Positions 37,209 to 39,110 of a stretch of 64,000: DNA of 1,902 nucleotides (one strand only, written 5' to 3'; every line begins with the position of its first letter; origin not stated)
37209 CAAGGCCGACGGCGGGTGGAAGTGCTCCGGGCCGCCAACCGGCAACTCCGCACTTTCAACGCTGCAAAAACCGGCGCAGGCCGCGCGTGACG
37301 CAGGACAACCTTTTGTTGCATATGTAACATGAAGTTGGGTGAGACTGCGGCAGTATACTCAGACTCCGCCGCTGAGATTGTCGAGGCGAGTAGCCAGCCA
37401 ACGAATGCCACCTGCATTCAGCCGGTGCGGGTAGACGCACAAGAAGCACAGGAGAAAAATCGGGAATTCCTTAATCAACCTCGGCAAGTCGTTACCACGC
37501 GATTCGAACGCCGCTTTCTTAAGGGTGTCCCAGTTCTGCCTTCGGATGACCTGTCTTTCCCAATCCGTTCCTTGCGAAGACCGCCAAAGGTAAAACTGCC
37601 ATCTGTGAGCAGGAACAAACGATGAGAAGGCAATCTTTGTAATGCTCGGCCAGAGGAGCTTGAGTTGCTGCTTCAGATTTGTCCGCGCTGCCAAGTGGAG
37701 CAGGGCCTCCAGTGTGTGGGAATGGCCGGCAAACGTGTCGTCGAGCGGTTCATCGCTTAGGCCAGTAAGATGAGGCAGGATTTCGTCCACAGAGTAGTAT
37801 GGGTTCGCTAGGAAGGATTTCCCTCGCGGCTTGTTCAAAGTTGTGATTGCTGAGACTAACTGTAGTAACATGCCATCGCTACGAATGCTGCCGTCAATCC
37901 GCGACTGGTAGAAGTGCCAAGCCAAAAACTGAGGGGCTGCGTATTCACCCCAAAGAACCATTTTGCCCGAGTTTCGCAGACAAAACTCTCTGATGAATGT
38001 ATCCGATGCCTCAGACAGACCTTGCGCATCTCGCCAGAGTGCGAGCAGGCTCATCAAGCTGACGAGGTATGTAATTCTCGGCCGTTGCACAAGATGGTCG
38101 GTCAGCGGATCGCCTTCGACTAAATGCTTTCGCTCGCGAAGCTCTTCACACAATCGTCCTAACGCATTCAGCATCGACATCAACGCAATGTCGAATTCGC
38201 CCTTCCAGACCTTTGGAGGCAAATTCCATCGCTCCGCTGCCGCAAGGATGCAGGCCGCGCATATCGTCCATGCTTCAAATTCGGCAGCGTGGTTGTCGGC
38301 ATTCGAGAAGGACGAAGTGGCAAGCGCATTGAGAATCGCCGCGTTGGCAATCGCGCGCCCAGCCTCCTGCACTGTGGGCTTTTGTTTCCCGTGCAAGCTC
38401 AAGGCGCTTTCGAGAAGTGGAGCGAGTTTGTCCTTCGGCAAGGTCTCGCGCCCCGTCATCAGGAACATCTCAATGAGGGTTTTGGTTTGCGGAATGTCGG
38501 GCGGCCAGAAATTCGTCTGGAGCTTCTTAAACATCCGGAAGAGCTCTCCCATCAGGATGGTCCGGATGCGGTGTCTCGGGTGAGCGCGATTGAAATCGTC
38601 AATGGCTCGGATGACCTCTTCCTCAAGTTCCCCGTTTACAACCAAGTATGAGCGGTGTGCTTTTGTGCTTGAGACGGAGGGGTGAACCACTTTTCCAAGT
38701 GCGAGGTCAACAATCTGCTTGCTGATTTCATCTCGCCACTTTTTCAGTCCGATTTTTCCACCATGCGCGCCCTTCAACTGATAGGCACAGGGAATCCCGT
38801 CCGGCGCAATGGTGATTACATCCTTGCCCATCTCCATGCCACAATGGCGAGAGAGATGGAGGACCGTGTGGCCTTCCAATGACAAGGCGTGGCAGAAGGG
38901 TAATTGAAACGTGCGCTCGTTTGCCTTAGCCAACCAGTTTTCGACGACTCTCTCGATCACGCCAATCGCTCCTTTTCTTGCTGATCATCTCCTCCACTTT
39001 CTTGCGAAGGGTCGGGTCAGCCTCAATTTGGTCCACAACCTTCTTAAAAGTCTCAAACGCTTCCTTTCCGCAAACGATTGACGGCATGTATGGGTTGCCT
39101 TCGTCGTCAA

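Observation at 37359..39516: Low-GC two-gene operon of unrecognised function (196 aa + 533 aa with Mrr/PD-(D/E)xK-like N-terminus) in a TA/RAYT hotspot: candidate new defence-type system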

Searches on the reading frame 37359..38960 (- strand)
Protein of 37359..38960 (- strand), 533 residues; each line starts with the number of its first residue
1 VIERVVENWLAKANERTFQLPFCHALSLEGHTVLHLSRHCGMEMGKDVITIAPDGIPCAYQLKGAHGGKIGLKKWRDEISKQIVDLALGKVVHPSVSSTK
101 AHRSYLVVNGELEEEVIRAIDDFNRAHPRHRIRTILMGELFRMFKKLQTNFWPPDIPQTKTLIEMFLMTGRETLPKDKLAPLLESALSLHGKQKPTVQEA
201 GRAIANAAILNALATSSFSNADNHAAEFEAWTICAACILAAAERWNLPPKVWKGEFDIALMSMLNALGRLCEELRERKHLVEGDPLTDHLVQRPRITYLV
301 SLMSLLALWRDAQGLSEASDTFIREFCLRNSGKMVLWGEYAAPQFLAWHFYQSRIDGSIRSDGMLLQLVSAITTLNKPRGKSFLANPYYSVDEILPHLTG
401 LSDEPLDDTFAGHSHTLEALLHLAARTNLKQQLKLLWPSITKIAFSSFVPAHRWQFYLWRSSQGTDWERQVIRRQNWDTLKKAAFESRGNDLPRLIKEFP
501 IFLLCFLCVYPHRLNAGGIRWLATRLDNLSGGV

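Call 3: search_protein_families(library=pfam, proteins=[window:37359-38960:-], max_evalue=0.1)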
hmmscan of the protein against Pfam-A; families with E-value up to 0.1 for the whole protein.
window:37359-38960:- (533 aa): 0 families

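Call 4: search_protein_families(library=padloc, proteins=[window:37359-38960:-], max_evalue=1)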
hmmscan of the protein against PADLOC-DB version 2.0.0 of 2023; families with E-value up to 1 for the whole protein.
window:37359-38960:- (533 aa): 0 families
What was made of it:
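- Closest known: Two-gene nuclease-based defence systems found in defence islands. Different: No PADLOC v2 model matches either protein (call 4).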

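Call 5: search_protein_families(library=phrogs, proteins=[window:37359-38960:-], max_evalue=1)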
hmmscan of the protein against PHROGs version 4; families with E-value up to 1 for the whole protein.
window:37359-38960:- (533 aa): 0 families

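Call 6: search_protein_families(library=ncbifam, proteins=[window:37359-38960:-], max_evalue=1)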
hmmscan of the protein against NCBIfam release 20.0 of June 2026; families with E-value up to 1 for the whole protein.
window:37359-38960:- (533 aa): 0 families
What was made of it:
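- On PD-(D/E)xK nuclease superfamily, Mrr branch (Pfam Mrr_cat / Mrr_cat_2): No Pfam or NCBIfam match for the full protein (calls 3, 6).
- Tried and rejected: Family libraries: Pfam, NCBIfam, PHROGs and PADLOC scans of both proteins found nothing usable (calls 3-6).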

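Call 7: find_homologous_proteins(query=window:37359-38960:-)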
Query window:37359-38960:- (533 aa): 183 proteins with E <= 0.001 among 8000 candidates; the best 120 are listed.
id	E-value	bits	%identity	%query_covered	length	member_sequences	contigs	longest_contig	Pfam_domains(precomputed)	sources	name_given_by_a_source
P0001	0.0e+0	1238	100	100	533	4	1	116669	-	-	-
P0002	9.5e-199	680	55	99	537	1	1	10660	-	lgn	-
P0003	7.0e-194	664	55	97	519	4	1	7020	-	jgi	-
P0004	5.0e-189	648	53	99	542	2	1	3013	-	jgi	jgi:hypothetical protein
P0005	9.6e-188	644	54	99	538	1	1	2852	-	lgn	-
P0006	1.5e-187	643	52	99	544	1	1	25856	-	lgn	-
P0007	6.5e-187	641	53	99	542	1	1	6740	-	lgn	-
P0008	1.6e-185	636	52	99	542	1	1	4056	-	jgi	jgi:hypothetical protein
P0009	3.2e-185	635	52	99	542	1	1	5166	-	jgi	jgi:hypothetical protein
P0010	6.2e-185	634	52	99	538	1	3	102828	-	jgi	jgi:hypothetical protein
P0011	1.1e-184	633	53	99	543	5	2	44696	-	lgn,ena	-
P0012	3.4e-183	628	52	99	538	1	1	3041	-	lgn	-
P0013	4.8e-183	628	50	99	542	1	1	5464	-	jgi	jgi:hypothetical protein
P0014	1.3e-181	623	51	99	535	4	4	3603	-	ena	-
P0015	2.0e-179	616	51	99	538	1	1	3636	-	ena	-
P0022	2.5e-171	589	50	99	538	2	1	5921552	-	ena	-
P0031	5.6e-166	572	49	99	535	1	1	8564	-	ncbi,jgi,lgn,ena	jgi:hypothetical protein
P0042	2.1e-162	560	48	99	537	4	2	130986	-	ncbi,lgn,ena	-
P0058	1.1e-157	544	48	98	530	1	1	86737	-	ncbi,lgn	-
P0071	3.7e-152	526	46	99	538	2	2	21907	-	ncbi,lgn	-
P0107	2.5e-134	467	44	93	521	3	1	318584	-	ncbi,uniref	ncbi:hypothetical protein [Gimesia sp.]|uniref:hypothetical protein n=1 Tax=Gimesia sp. TaxID=202483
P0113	3.2e-125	437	42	93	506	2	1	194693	-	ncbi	ncbi:MAG: hypothetical protein ABFC63_04620 [Thermoguttaceae bacterium]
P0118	2.0e-118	415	40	100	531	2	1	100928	-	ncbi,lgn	-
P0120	1.8e-117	412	39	98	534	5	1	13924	-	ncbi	-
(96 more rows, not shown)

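Call 8: search_solved_structures(query=window:37359-38960:-, max_evalue=10)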
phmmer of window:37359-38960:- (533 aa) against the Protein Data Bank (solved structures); distinct sequences matched with E-value up to 10: 11.
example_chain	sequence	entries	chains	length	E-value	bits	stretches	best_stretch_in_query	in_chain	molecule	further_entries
5tgl_A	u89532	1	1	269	0.014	17.5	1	78-133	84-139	LIPASE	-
1tgl_A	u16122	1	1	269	0.014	17.5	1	78-133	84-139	TRIACYL-GLYCEROL ACYLHYDROLASE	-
4tgl_A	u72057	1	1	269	0.014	17.5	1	78-133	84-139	TRIACYL-GLYCEROL ACYLHYDROLASE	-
3tgl_A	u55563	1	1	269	0.014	17.5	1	78-133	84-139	TRIACYL-GLYCEROL ACYLHYDROLASE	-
6qpr_A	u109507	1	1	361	0.021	16.9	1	78-133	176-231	Lipase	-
6qpp_A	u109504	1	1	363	0.021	16.9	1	78-133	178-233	Lipase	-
9s56_A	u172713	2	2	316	0.88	11.6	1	455-520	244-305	Neuropilin-1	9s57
8c5g_A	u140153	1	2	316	0.88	11.6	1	455-520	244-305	Neuropilin-1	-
9eou_A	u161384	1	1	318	0.89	11.6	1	455-520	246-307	Neuropilin-1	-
2qqi_A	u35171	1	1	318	0.89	11.6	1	455-520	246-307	Neuropilin-1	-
2qqm_A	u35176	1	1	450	1.5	10.8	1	455-520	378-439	Neuropilin-1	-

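Call 13: find_encoding_contigs(protein=P0010, flank=8000, max_places=3)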
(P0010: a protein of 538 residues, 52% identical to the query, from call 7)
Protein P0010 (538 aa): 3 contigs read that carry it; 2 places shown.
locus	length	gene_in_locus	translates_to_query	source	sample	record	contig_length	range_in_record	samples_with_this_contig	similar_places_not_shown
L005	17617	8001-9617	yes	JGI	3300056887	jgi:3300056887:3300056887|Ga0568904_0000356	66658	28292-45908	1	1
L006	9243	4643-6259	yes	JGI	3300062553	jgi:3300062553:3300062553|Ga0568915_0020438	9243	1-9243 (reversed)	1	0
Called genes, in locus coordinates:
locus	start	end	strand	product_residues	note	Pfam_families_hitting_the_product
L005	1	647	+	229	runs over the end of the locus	PF13709:DUF4159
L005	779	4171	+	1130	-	-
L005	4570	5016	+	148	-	PF00011:HSP20, PF04969:CS (weak), PF17886:ArsA_HSP20 (weak)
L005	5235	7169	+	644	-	PF00012:HSP70, PF06723:MreB_Mbl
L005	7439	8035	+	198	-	-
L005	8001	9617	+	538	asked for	-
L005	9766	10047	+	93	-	PF09723:Zn_ribbon_8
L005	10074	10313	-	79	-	-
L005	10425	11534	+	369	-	PF00226:DnaJ, PF01556:DnaJ_C, PF15777:Anti-TRAP (faint), PF00684:DnaJ_CXXCXGXG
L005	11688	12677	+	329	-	PF01515:PTA_PTB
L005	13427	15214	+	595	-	PF05833:NFACT_N, PF05670:NFACT-R_1, PF18297:NFACT-R_2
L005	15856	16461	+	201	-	PF07879:PHB_acc_N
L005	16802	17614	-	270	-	PF00561:Abhydrolase_1, PF12146:Hydrolase_4 (faint), PF12697:Abhydrolase_6 (faint)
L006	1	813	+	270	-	?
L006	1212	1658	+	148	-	PF00011:HSP20, PF04969:CS (weak), PF17886:ArsA_HSP20 (weak)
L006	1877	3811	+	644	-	PF00012:HSP70, PF06723:MreB_Mbl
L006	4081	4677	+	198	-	-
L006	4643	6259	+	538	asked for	-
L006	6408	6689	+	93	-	PF09723:Zn_ribbon_8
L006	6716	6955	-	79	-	-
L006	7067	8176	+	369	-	PF00226:DnaJ, PF01556:DnaJ_C, PF15777:Anti-TRAP (faint), PF00684:DnaJ_CXXCXGXG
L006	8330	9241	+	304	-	?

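Call 14: find_encoding_contigs(protein=P0022, flank=8000, max_places=2)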
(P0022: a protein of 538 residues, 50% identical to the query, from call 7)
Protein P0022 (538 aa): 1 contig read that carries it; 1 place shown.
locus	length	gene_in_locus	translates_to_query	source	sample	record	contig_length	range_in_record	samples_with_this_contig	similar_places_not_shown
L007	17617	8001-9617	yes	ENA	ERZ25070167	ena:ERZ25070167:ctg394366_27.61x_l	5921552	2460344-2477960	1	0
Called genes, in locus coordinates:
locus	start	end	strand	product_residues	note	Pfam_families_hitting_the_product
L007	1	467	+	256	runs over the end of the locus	-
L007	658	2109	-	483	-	PF00884:Sulfatase, PF01663:Phosphodiest (weak)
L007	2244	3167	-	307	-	PF01040:UbiA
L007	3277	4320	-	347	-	PF05048:NosD, PF13229:Beta_helix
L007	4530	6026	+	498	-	PF01555:N6_N4_Mtase (faint)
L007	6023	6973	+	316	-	PF09194:Endonuc-BsobI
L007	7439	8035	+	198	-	-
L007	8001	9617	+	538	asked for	-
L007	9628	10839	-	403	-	PF00226:DnaJ, PF03781:FGE-sulfatase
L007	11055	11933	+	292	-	PF01656:CbiA, PF09140:MipZ (weak), PF10609:ParA, PF13614:AAA_31 (weak)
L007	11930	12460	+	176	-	PF08369:PCP_red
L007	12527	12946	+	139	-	-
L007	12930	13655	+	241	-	PF09509:Hypoth_Ymh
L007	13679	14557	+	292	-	-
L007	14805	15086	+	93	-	-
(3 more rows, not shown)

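Call 23: find_related_loci(query=A1, collection=genome_contigs, flank=10000)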
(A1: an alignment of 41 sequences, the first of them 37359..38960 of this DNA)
Query A1 (533 aa) in genome_contigs; peptide patterns used: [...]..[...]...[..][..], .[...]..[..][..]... (x = any residue, [..] = any of these).
118 stretches matched a pattern; 73 encode a relative of the query (tblastn E <= 1e-3); 73 distinct loci.
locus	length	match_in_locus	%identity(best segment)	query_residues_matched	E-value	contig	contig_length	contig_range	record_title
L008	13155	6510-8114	51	1-526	0e+0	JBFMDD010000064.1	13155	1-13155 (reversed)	MAG: bacterium isolate MAG210 MAG210_64, whole genome shotgun sequence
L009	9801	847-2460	50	1-529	0e+0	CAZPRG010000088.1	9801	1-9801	MAG TPA_asm: uncultured Ignavibacteria bacterium isolate binchicken_co81_452 genome assembly, contig: NODE_11512_length_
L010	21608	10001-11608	50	1-529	1e-177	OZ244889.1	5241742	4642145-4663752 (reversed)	MAG: Candidatus Poribacteria bacterium isolate e98e4a03-ae45-434a-8c9f-424be2589405 genome assembly, chromosome: 1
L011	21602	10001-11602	50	1-529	2e-175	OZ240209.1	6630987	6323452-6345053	MAG: Candidatus Poribacteria bacterium isolate 386b7814-a0df-4328-ba8d-cea90b69f229 genome assembly, chromosome: 1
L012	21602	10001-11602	49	1-529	1e-171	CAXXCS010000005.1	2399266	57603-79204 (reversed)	MAG: Candidatus Poribacteria bacterium isolate f2072dac-7ec4-414b-ba18-4a473c62d403 genome assembly, contig: contig_5, w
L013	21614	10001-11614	49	1-526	3e-169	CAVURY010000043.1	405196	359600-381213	MAG: uncultured Planctomycetota bacterium isolate MFD09671.bin.3.67 genome assembly, contig: contig_3947, whole genome s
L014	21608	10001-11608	46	1-529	4e-168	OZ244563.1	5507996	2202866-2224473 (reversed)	MAG: Candidatus Poribacteria bacterium isolate ff81fa92-488d-40f9-821d-30cdc2806971 genome assembly, chromosome: 1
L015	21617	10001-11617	48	1-529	1e-167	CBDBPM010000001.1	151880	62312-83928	MAG: Candidatus Poribacteria bacterium isolate 2ce76e30-9b7a-4682-b141-86baa08e5e2a genome assembly, contig: contig_1, w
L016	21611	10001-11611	48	1-529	1e-167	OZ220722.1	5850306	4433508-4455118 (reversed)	MAG: Candidatus Poribacteria bacterium isolate 09e4b887-e8cc-4912-b364-6afc626817b5 genome assembly, chromosome: 1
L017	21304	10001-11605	47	1-529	5e-165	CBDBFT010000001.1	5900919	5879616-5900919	MAG: Candidatus Poribacteria bacterium isolate 1793e3cd-57e7-4349-b6cf-f1c25c3b8095 genome assembly, contig: contig_1, w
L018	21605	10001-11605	46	1-526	6e-165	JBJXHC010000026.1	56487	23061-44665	MAG: Bacteroidota bacterium isolate F1F2.bin.124 k127_7298356, whole genome shotgun sequence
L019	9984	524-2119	47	1-529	2e-164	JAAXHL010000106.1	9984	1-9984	MAG: Candidatus Poribacteria bacterium isolate Plut_88888 unfiltered_Plut_88888_genomic_contig_817684, whole genome shot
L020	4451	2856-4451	47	1-522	2e-166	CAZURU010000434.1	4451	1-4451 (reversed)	MAG TPA_asm: uncultured bacterium isolate SRP109090_co2_4 genome assembly, contig: NODE_30034_length_4451_cov_5.042539,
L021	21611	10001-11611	47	1-529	2e-161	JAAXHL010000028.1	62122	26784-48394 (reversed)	MAG: Candidatus Poribacteria bacterium isolate Plut_88888 unfiltered_Plut_88888_genomic_contig_477058, whole genome shot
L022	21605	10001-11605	47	1-529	2e-160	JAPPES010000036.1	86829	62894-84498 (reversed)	MAG: Candidatus Poribacteria bacterium isolate RHO1_bin_11 NODE_627_length_86829_cov_19.045993, whole genome shotgun seq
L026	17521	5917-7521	46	1-529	3e-158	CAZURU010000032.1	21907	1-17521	MAG TPA_asm: uncultured bacterium isolate SRP109090_co2_4 genome assembly, contig: NODE_3305_length_21907_cov_6.432638,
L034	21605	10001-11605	39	1-529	3e-128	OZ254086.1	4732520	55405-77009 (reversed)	MAG: Calditrichales bacterium isolate 9af047bb-fff5-47c5-8bde-b903f089fbd6 genome assembly, chromosome: 1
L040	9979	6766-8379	45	1-529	2e-154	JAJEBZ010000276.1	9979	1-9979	MAG: Candidatus Poribacteria bacterium isolate jk18x9bins.65 k141_127857, whole genome shotgun sequence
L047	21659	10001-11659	35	1-533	4e-100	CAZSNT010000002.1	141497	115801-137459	MAG TPA_asm: uncultured Victivallales bacterium isolate SRP167671_co1_107 genome assembly, contig: NODE_83_length_141497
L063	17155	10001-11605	46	1-529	2e-158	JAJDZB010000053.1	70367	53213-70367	MAG: Candidatus Poribacteria bacterium isolate jk18x34bins.64 k141_357576, whole genome shotgun sequence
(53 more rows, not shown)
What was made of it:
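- There is usually one copy per locus, although two MAG assemblies each contributed two loci (L019/L021 and L020/L026, call 23).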

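Call 28: predict_structure(alignment_id=A2)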
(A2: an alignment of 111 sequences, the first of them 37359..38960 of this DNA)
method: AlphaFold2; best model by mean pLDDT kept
length: 533 residues; sequences in the alignment: 111
mean_pLDDT: 91.3   pTM: 0.91
mean pLDDT of the five models: 91.3, 91.3, 90.3, 89.7, 89.2
residues with pLDDT >= 90: 391; 70-90: 121; 50-70: 18; < 50: 3
segments of 3 or more residues with pLDDT < 50: none
pLDDT, mean of each block of 10 residues (from residue 1): 76 84 89 81 76 94 88 92 90 81 94 96 95 94 76 68 91 94 93 91 88 92 97 98 97 94 96 93 82 96 97 87 97 97 98 91 95 95 92 91 89 97 96 97 96 96 93 95 96 97 98 97 92 46
secondary structure, 60 per line:
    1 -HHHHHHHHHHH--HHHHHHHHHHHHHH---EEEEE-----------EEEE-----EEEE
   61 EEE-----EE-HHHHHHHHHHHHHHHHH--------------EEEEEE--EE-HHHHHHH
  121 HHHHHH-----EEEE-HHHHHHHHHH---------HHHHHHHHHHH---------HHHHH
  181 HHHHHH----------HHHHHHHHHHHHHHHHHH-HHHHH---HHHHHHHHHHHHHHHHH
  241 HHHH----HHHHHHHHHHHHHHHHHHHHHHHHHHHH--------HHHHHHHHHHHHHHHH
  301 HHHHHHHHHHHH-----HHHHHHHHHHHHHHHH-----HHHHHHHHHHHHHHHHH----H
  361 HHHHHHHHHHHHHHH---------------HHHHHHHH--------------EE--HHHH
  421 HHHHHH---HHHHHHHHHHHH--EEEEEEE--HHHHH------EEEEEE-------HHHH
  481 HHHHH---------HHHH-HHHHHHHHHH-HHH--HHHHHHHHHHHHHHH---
elements in order: H2-12 H15-28 E32-36 E48-51 E57-63 H72-88 E103-108 H114-126 E132-135 H137-146 H156-166 H176-186 H197-214 H216-220 H224-244 H249-276 H285-312 H318-333 H339-355 H360-375 H391-398 H417-426 H430-441 E444-450 H453-457 E464-469 H477-485 H495-498 H500-509 H516-530
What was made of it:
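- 37359..38960 (-): Large gene, 533 aa, GTG start. Putative effector: N-terminal Mrr-like nuclease domain plus a novel helical domain. AF2 pLDDT 91.3, pTM 0.91 (call 28).
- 38523..38960 (-): N-terminal domain (residues 1-146) with restriction-endonuclease-like (PD-(D/E)xK, Mrr-type) topology. DSSP order H2-12, H15-28, E32-36, E48-51, E57-63, H72-88, E103-108, H114-126, E132-135 (call 28).
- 37362..38522 (-): C-terminal domain of about 390 aa, mostly helical with a small sheet at residues 444-469 and many invariant polar residues. Fold unmatched. Call 28 (structure).
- On PD-(D/E)xK nuclease superfamily, Mrr branch (Pfam Mrr_cat / Mrr_cat_2): D47 precedes strand 48-51, and Q61/K63 lie in strand 57-63 of the model (call 28). 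AF2 model at pLDDT 91 with helix-helix-strand-strand-strand-helix-strand-helix-strand order (call 28).
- Checked: The rest of the large protein is mostly helical in a confident model (call 28).
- Topology from a model with pLDDT 91 (call 28).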

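Call 32: fold_search(model_id=the predicted structure, library=pdb)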
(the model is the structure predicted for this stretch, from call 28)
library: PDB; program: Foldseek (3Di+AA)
matches with E <= 10: 173; with E <= 0.001: 0
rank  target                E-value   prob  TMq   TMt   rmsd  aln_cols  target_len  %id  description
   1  8cwy_A                2.4e-01  0.23  0.16  0.18  19.7       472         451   11  Accurate computational design of genetically encoded 3D protein crystals (released 2023-11-01)
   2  6n86                  3.4e-01  0.10  0.13  0.16  21.8       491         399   12  Resistance to inhibitors of cholinesterase 8A (Ric8A) protein (released 2019-07-10)
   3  7tib_C                9.5e-01  0.15  0.12  0.18  16.2       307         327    8  Structure of the yeast clamp loader (Replication Factor C RFC) bound to the open sliding clamp (Proliferating Cell Nuc (released 2022-02-16)
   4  9g6k_Li               9.5e-01  0.11  0.14  0.15  18.2       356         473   12  LSU structure derived from the LSU sample of the mitoribosome from T. gondii. (released 2024-12-11)
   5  6vu5_A                1.2e+00  0.07  0.13  0.14  20.8       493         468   13  Structure of G-alpha-q bound to its chaperone Ric-8A (released 2020-03-18)
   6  8e5t_6                1.3e+00  0.13  0.20  0.21  20.3       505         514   11  Yeast co-transcriptional Noc1-Noc2 RNP assembly checkpoint intermediate (released 2023-04-12)
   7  9n7b_ST               1.5e+00  0.09  0.16  0.17  19.6       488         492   12  SSU processome maturation and disassembly, State O (released 2025-10-29)
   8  9n6v_ST               1.5e+00  0.09  0.17  0.15  20.8       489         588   10  SSU processome maturation and disassembly, State A (released 2025-11-05)
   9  3w3t                  1.6e+00  0.05  0.13  0.08  24.9       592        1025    9  Crystal structure of Kap121p (released 2013-04-10)
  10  6f9i_A                1.7e+00  0.35  0.24  0.41  16.4       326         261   12  Crystal structure of KLC2 bound to the second tryptophan-acidic motif peptide from calsyntenin-1 (released 2018-09-05)
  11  6rd5_3                1.7e+00  0.16  0.16  0.28  15.3       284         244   10  CryoEM structure of Polytomella F-ATP synthase, focussed refinement of Fo and peripheral stalk, C2 symmetry (released 2019-07-03)
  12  6ff4_u                1.8e+00  0.04  0.12  0.09  24.1       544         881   13  human Bact spliceosome core structure (released 2018-08-29)
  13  9f9l_C                1.9e+00  0.44  0.12  0.29   7.7       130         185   15  Crystal structure of MUS81-EME1 bound by compound 16. (released 2024-07-03)
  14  7thj_B                1.9e+00  0.08  0.11  0.18  18.7       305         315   11  Structure of the yeast clamp loader (Replication Factor C RFC) bound to the sliding clamp (Proliferating Cell Nuclear  (released 2022-02-16)
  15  9b0x_G                2.0e+00  0.06  0.10  0.17  17.9       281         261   12  Artemia franciscana ATP synthase state 2 (composite structure), pH 7.0 (released 2025-03-26)
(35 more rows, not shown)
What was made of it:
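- On Type IV (modification-dependent) restriction enzyme of the Mrr type: The remainder is an unmatched helical domain (calls 28, 32).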
